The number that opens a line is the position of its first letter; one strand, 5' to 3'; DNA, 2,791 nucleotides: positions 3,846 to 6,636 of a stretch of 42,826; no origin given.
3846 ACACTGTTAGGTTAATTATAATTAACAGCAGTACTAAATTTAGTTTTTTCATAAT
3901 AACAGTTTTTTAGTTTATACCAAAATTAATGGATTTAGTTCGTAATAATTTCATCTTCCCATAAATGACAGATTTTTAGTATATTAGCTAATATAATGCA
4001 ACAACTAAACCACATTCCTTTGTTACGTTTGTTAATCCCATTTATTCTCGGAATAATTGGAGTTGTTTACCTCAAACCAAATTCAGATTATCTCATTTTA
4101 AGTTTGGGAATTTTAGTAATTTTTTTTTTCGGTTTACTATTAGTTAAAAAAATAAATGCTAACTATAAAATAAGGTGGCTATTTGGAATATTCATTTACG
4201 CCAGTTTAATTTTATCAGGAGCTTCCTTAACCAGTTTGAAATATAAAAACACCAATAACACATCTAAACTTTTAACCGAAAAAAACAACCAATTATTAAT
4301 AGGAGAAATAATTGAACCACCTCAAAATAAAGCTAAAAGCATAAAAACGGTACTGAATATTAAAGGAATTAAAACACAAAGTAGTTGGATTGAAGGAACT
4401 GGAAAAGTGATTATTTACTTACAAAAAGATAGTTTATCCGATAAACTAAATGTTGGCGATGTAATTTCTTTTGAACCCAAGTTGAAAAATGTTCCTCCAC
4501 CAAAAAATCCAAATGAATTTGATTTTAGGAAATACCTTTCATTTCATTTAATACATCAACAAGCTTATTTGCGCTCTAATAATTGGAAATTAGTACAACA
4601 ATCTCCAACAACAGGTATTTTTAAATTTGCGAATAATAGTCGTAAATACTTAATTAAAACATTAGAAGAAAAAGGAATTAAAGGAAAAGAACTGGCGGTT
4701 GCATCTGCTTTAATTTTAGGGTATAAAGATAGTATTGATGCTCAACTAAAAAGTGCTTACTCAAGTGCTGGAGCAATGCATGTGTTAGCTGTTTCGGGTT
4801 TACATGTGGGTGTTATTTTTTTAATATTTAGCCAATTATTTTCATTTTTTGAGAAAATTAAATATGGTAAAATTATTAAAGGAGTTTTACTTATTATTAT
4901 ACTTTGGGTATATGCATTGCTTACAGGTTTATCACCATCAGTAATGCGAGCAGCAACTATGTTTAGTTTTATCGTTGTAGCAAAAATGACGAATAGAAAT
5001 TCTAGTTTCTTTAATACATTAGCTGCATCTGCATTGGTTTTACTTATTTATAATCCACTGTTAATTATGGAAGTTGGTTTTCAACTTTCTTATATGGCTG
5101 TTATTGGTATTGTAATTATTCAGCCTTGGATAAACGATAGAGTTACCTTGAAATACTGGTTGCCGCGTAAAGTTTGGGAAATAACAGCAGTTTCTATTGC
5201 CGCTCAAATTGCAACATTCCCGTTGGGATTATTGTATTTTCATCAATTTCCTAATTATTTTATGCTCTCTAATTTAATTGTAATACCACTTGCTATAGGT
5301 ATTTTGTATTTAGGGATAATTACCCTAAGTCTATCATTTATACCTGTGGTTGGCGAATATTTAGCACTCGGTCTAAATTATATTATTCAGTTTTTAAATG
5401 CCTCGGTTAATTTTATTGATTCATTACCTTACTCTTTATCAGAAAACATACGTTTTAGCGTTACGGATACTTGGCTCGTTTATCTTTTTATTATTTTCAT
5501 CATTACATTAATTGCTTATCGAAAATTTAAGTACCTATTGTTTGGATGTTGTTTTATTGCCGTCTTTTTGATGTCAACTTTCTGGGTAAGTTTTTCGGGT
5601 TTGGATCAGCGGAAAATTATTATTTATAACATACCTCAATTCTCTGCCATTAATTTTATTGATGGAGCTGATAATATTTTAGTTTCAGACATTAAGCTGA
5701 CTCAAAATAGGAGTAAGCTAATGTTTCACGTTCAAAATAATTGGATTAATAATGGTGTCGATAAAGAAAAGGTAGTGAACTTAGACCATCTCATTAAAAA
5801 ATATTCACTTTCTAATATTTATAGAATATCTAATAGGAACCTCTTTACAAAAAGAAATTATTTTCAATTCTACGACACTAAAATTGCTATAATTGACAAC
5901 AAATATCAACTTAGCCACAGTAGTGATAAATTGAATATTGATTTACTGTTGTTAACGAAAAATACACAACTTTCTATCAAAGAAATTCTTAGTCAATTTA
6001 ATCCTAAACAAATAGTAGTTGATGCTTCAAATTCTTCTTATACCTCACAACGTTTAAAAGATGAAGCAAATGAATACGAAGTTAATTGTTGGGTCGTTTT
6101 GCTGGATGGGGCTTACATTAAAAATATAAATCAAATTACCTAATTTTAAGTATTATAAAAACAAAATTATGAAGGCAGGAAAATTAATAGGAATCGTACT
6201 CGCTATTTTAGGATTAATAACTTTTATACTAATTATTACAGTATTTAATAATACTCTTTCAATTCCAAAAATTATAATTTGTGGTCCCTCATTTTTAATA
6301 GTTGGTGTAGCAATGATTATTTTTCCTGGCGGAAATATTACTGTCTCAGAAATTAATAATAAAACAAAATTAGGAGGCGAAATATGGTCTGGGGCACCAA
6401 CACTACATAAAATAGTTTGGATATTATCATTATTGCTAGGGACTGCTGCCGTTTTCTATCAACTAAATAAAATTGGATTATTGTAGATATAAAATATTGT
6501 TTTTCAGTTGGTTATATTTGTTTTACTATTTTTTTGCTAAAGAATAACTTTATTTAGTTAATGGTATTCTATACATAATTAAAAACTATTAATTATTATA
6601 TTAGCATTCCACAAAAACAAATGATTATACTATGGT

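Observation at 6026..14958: A degenerate second copy of the comEC 3' end lies 8.8 kb downstream, so att-like direct repeats bracket an inserted island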

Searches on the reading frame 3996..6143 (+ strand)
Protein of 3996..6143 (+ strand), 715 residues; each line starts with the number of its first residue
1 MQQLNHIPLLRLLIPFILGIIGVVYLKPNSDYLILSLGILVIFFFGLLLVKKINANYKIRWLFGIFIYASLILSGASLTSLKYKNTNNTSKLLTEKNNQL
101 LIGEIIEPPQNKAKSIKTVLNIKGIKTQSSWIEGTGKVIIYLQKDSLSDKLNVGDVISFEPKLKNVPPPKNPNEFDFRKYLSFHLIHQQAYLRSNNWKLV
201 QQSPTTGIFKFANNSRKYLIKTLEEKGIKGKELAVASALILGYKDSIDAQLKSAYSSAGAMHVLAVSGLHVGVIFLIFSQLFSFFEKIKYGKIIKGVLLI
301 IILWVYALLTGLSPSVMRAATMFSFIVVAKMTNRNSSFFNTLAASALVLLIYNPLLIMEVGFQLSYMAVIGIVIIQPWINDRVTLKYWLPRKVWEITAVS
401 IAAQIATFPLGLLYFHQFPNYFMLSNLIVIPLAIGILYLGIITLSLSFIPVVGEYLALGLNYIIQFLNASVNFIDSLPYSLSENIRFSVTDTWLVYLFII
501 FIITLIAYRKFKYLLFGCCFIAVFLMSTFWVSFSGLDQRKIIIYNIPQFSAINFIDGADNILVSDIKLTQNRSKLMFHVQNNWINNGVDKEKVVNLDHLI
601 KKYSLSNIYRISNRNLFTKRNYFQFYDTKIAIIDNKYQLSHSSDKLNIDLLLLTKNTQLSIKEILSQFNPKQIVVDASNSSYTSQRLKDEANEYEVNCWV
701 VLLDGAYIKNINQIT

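Call 8: search_protein_families(library=pfam, proteins=[window:3996-6143:+], max_evalue=0.001)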
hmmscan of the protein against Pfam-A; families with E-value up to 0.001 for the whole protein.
window:3996-6143:+ (715 aa): 2 families
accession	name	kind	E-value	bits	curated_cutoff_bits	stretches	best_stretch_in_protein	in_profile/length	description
PF03772.21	Competence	-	2.1e-58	198.2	23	1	239-508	1-266/270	Competence protein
PF13567.11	DUF4131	-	7.8e-26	91.2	31.6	1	34-196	9-163/165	Domain of unknown function (DUF4131)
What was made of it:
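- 3996..6143 (+): Intact comEC (715 aa; DUF4131 + Competence domains), the gene whose 3' end was targeted. Pfam PF03772 2e-58 and PF13567 8e-26 (call 8).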

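Call 11: find_related_loci(query=window:3996-6143:+, collection=genome_contigs, flank=10000)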
Query window:3996-6143:+ (715 aa) in genome_contigs; peptide patterns used: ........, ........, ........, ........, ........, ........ (x = any residue, [..] = any of these).
200 stretches matched a pattern; 103 encode a relative of the query (tblastn E <= 1e-3); the best 80 are kept; 79 distinct loci.
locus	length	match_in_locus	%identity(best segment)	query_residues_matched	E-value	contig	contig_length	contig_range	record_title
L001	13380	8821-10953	79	1-711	0e+0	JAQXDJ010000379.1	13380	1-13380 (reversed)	MAG: Vicingaceae bacterium isolate cluster4_bin.65 k119_626858, whole genome shotgun sequence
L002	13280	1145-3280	79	1-712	0e+0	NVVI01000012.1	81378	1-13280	MAG: Flavobacteriales bacterium isolate NORP67 Contig_source1383C_829, whole genome shotgun sequence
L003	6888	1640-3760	80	1-707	0e+0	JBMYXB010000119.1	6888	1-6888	MAG: Vicingaceae bacterium isolate ME_XS_2210_bin_25 ME_XS_2210_bin_25_118, whole genome shotgun sequence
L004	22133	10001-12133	77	1-711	0e+0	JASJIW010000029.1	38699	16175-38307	MAG: Flavobacteriales bacterium isolate ArBW.bin.97 ArBW_k141_138814, whole genome shotgun sequence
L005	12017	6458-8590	69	1-711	0e+0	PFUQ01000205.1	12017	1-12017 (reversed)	MAG: Flavobacteriales bacterium CG_4_9_14_3_um_filter_32_8 CG_4_9_14_3_um_filter_150_scaffold_5589_c, whole genome shotg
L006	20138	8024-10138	69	1-711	0e+0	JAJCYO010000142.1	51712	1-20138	MAG: Flavobacteriales bacterium isolate OFTM342 OFTM342_141, whole genome shotgun sequence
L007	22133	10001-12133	66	1-711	0e+0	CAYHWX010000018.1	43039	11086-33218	MAG TPA_asm: uncultured Vicingus sp. isolate ERP119705_co15_575 genome assembly, contig: NODE_609_length_43039_cov_6.201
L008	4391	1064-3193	69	2-711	0e+0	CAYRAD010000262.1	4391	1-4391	MAG TPA_asm: uncultured Vicingus sp. isolate binchicken_co275_22 genome assembly, contig: NODE_39532_length_4391_cov_6.8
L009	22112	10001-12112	67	1-707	0e+0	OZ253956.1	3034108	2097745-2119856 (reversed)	MAG: Vicingaceae bacterium isolate 46683767-01c6-455e-94b2-b5cb87c916ac genome assembly, chromosome: 1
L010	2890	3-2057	73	28-712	0e+0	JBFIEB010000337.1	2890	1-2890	MAG: Vicingaceae bacterium isolate Mix_sand11.2021.09.D.68 k141_3493911_length_2890_cov_10.0757, whole genome shotgun se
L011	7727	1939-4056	66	1-707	0e+0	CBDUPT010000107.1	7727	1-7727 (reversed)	MAG TPA_asm: uncultured Flavobacteriales bacterium isolate SRR22808126_concoct_132 genome assembly, contig: ERZ25043457.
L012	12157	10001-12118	66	1-707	0e+0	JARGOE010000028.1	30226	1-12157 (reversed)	MAG: Vicingaceae bacterium isolate bin_ce_oilr1.026 NODE_1027_length_30226_cov_15.859169, whole genome shotgun sequence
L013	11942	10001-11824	73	1-608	0e+0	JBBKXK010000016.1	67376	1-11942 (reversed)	MAG: Vicingaceae bacterium isolate metabat_bins.159 k119_4173488, whole genome shotgun sequence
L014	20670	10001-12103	62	5-707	0e+0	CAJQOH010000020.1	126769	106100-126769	MAG: uncultured Flavobacteriales bacterium isolate 10_20180522_Bin_141_sub_1 genome assembly, contig: c_000007562955, wh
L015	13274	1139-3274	79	1-712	0e+0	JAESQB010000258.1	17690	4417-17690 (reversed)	MAG: Flavobacteriaceae bacterium isolate NORP215 MHASMcontig_445121, whole genome shotgun sequence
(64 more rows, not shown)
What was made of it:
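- The relatives, and probably the window's own source, are metagenome assemblies (call 11).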

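Call 17: find_encoding_contigs(protein=window:3996-6143:+, flank=10000, max_places=10)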
Protein window:3996-6143:+ (715 aa): no gene with exactly this product is on record in the collection.
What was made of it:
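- Tried and rejected: Exact-protein look-up of ComEC: not on record (call 17).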

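Call 26: find_related_loci(query=window:3996-6143:+, collection=metagenome_contigs, flank=10000)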
Query window:3996-6143:+ (715 aa) in metagenome_contigs; peptide patterns used: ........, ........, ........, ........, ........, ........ (x = any residue, [..] = any of these).
227 stretches matched a pattern; 68 encode a relative of the query (tblastn E <= 1e-3); 68 distinct loci.
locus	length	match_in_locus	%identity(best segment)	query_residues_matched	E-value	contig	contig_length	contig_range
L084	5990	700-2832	81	1-711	0e+0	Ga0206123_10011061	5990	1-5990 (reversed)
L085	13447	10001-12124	80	1-711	0e+0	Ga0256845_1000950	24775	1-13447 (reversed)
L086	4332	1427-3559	77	1-711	0e+0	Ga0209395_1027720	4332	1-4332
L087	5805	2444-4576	77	1-711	0e+0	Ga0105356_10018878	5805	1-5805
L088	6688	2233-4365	77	1-711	0e+0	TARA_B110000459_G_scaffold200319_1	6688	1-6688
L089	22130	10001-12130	77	1-711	0e+0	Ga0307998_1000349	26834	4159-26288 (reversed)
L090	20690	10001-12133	69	1-711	0e+0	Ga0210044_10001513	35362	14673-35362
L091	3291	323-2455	67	1-711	0e+0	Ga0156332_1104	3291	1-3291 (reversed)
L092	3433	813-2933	65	1-707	0e+0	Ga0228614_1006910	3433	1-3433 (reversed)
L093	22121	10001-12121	60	4-711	0e+0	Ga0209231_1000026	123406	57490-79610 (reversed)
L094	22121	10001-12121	60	4-711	0e+0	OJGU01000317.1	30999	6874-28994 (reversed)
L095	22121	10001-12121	59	4-711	0e+0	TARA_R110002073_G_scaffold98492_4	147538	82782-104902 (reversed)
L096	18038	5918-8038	59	4-711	0e+0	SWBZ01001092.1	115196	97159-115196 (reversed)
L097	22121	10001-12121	59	4-711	0e+0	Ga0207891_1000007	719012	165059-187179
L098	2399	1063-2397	82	1-445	0e+0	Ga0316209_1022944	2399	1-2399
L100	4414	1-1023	77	368-708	1e-175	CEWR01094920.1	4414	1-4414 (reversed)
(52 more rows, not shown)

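Call 45: search_protein_families(library=pfam, max_evalue=0.001, proteins=[L002:3591-4106:+, L002:4112-4516:+, L002:4517-6424:+, L006:10572-17699:-, L003:3810-4430:+])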
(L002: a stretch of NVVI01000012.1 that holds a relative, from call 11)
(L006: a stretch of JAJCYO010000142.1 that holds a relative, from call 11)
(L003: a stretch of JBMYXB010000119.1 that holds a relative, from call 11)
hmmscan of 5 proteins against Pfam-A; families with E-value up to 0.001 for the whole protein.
L002:3591-4106:+ (171 aa): 1 family
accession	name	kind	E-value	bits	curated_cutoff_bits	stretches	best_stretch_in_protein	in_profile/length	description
PF19788.4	DUF6272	-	1.2e-25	90.1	26.6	1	31-161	3-133/134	Family of unknown function (DUF6272)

L002:4112-4516:+ (134 aa): 1 family
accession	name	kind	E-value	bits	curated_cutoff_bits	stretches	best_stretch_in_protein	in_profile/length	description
PF09345.15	SiaC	-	4.8e-32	110.6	24.5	1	6-131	1-118/120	SiaC family regulatory phosphoprotein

L002:4517-6424:+ (635 aa): 11 families
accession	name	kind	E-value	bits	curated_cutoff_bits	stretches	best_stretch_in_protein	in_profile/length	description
PF13424.12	TPR_12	-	4.2e-23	81.8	30.1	2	118-185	4-73/77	Tetratricopeptide repeat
PF07228.17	SpoIIE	-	3.1e-20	73.4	25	1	441-634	3-190/192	Stage II sporulation protein E (SpoIIE)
PF00515.34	TPR_1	-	1.2e-17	63.3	27.8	1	119-145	3-29/34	Tetratricopeptide repeat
PF07719.23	TPR_2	-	1.3e-14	53.4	27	0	120-147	4-31/34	Tetratricopeptide repeat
PF13176.12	TPR_7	-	1.3e-11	44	27.9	1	121-153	3-35/36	Tetratricopeptide repeat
PF13374.12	TPR_10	-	2.6e-10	40.4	27.5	0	118-148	3-33/42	Tetratricopeptide repeat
PF13181.12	TPR_8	-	5.4e-09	35.9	25.7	0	119-144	3-28/34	Tetratricopeptide repeat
PF24885.1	TPR_NPHP3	-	3.4e-07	30.4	100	0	77-153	140-219/239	Nephrocystin-3 TPR domain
PF13432.12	TPR_16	-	0.00014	22.7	32.7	0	78-107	31-60/65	Tetratricopeptide repeat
PF17874.7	TPR_MalT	-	0.00018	21.3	45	0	193-339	34-181/336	MalT-like TPR region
PF13431.12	TPR_17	-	0.00025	21.5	24.4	0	118-137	14-33/34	Tetratricopeptide repeat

L006:10572-17699:- (2375 aa): 5 families
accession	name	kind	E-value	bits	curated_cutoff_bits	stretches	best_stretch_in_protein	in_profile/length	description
PF21471.3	Reelin_subrepeat-B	-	9.3e-20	71.1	27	0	1549-1641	52-126/127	Reelin subrepeat B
PF20773.4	InhA-like_MAM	-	1.4e-18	67.5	26.9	0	949-1059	56-163/191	Immune inhibitor A-like, MAM domain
PF18962.6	Por_Secre_tail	-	1.1e-12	48.5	27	1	2299-2373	1-75/75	Secretion system C-terminal sorting domain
PF02012.26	BNR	-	4e-07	29.5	27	0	1561-1570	2-11/12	BNR/Asp-box repeat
PF20744.3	gp37_trimer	-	0.00026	21.4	21.7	0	1211-1239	15-43/95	Tail fibre protein gp37 trimerization region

L003:3810-4430:+ (206 aa): 0 families

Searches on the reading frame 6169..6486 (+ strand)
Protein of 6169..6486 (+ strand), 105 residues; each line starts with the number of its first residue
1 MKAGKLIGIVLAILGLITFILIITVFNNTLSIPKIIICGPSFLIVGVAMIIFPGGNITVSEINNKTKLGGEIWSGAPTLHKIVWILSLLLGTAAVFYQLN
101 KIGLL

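Call 8: search_protein_families(library=pfam, proteins=[window:6169-6486:+], max_evalue=0.001)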
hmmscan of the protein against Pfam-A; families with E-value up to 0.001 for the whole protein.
window:6169-6486:+ (105 aa): 0 families

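Call 55: search_protein_families(library=ncbifam, max_evalue=0.00001, proteins=[window:6169-6486:+])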
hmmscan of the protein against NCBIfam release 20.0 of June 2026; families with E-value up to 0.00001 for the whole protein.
window:6169-6486:+ (105 aa): 0 families
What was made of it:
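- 6169..6486 (+): 105-aa predicted membrane protein gene, starting 25 nt after the comEC stop. No Pfam or NCBIfam hit (calls 8, 55).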

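Call 57: find_encoding_contigs(protein=window:6169-6486:+, flank=10000, max_places=5)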
Protein window:6169-6486:+ (105 aa): 2 contigs read that carry it; 2 places shown.
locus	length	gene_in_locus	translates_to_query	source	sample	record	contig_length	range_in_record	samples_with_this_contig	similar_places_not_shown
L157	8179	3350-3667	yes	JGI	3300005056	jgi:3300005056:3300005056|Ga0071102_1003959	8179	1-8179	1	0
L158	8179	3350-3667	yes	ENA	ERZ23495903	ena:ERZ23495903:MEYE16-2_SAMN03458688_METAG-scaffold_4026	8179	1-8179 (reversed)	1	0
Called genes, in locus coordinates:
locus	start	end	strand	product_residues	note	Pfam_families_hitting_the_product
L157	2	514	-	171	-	?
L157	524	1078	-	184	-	-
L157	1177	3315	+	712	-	PF13567:DUF4131, PF03772:Competence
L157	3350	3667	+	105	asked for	-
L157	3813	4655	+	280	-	PF17032:Zn_ribbon_15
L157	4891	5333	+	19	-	-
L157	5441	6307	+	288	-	PF04055:Radical_SAM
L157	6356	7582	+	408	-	PF00070:Pyr_redox (faint), PF00743:FMO-like (faint), PF01266:DAO (faint), PF01494:FAD_binding_3 (faint), PF07992:Pyr_redox_2, PF13738:Pyr_redox_3, PF13434:Lys_Orn_oxgnase (weak)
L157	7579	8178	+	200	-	?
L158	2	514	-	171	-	?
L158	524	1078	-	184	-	-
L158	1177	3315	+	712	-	PF13567:DUF4131, PF03772:Competence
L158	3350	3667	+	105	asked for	-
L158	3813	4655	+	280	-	PF17032:Zn_ribbon_15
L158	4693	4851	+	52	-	-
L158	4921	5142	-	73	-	-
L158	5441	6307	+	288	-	PF04055:Radical_SAM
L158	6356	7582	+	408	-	PF00070:Pyr_redox (faint), PF00743:FMO-like (faint), PF01266:DAO (faint), PF01494:FAD_binding_3 (faint), PF07992:Pyr_redox_2, PF13738:Pyr_redox_3, PF13434:Lys_Orn_oxgnase (weak)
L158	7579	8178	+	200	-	?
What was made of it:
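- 6169..6486 (+): Identical in conspecific contigs L157/L158 (call 57).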
